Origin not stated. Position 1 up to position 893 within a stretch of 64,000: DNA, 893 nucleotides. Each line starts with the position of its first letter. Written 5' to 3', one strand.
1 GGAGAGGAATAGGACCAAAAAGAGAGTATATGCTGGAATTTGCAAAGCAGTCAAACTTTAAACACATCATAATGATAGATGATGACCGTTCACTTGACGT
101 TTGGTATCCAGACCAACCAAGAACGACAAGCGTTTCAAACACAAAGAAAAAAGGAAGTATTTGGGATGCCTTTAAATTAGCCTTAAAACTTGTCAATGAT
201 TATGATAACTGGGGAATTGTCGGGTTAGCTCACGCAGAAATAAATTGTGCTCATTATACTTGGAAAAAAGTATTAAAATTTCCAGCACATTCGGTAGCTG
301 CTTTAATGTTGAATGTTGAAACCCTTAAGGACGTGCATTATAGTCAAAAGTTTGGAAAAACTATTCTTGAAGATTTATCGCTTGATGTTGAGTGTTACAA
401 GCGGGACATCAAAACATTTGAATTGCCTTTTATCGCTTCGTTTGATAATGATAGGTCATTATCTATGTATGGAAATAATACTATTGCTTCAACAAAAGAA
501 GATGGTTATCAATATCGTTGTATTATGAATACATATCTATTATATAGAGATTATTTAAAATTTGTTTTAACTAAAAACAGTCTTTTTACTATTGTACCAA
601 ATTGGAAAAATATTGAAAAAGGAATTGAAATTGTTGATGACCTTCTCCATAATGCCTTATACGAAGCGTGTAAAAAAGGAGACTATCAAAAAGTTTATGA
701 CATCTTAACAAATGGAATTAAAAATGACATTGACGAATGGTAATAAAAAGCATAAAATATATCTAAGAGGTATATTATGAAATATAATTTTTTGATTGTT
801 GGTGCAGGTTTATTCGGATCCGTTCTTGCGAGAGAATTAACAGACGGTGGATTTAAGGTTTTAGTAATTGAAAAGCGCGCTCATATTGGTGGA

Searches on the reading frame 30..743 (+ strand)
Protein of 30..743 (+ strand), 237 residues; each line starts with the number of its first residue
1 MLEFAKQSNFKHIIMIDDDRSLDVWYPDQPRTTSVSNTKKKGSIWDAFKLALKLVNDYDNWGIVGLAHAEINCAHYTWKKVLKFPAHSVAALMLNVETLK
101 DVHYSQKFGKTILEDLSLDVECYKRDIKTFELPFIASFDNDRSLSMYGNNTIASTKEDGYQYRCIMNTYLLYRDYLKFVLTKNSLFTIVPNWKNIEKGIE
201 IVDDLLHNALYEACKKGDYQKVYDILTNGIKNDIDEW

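Call 83: search_protein_families(library=pfam, alignment_id=A3, max_evalue=0.001)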
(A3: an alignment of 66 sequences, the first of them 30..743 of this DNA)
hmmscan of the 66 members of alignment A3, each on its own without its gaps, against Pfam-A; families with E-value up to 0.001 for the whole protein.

A. member 1, window:30-743:+ (237 aa): 0 families

B. families by the number of members that match (of 66 scanned): 32 families (the first 25 are shown)
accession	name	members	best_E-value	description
PF04055.27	Radical_SAM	2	9.2e-07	Radical SAM superfamily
PF03275.19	GLF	1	6.5e-83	UDP-galactopyranose mutase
PF13353.11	Fer4_12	1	3.9e-48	4Fe-4S single cluster domain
PF00669.25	Flagellin_N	1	4.2e-36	Bacterial flagellin N-terminal helical region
PF00692.24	dUTPase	1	6.2e-34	dUTPase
PF08804.16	gp32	1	4.8e-23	gp32 DNA binding protein like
PF13450.12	NAD_binding_8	1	9.2e-22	NAD(P)-binding Rossmann-like domain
PF00700.27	Flagellin_C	1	1.7e-20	Bacterial flagellin C-terminal helical region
PF07866.17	DUF1653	1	3.8e-20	Protein of unknown function (DUF1653)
PF06725.17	3D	1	2.6e-18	3D domain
PF00078.32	RVT_1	1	2.8e-17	Reverse transcriptase (RNA-dependent DNA polymerase)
PF02739.22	5_3_exonuc_N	1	2e-16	5'-3' exonuclease, N-terminal resolvase-like domain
PF02945.21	Endonuclease_7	1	4e-15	Recombination endonuclease VII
PF00004.35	AAA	1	1.8e-13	ATPase family associated with various cellular activities (AAA)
PF20691.3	TAGT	1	6.7e-13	TET-Associated Glycosyltransferase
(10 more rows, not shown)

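Call 84: search_protein_families(library=phrogs, alignment_id=A3, max_evalue=0.00001)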
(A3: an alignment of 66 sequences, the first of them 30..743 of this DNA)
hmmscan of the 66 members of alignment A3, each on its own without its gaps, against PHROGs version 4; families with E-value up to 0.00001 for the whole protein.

A. member 1, window:30-743:+ (237 aa): 0 families

B. families by the number of members that match (of 66 scanned): 58 families (the first 25 are shown)
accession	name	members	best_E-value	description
phrog_9677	-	1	4.4e-135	-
phrog_168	-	1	1.9e-79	clamp loader of DNA polymerase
phrog_24834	-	1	1.3e-76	-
phrog_1423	-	1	5.7e-76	Reverse transcriptase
phrog_181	-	1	3.8e-58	endolysin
phrog_626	-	1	3.2e-57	anaerobic ribonucleotide reductase small subunit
phrog_16088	-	1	7.1e-57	-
phrog_224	-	1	6.5e-50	single strand DNA binding protein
phrog_135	-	1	1e-48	dUTPase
phrog_107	-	1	5.2e-39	exonuclease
phrog_547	-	1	2.7e-38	phosphoesterase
phrog_691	-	1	6.4e-37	partition protein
phrog_19643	-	1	7.3e-35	RNA polymerase sigma factor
phrog_842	-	1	6.5e-30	beta-glucosyl-HMC-alpha-glucosyltransferase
phrog_423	-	1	2e-28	endonuclease VII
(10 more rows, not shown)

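Call 98: search_protein_families(library=pfam, max_evalue=0.001, proteins=[window:30-743:+])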
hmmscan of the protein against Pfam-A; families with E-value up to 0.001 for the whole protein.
window:30-743:+ (237 aa): 0 families
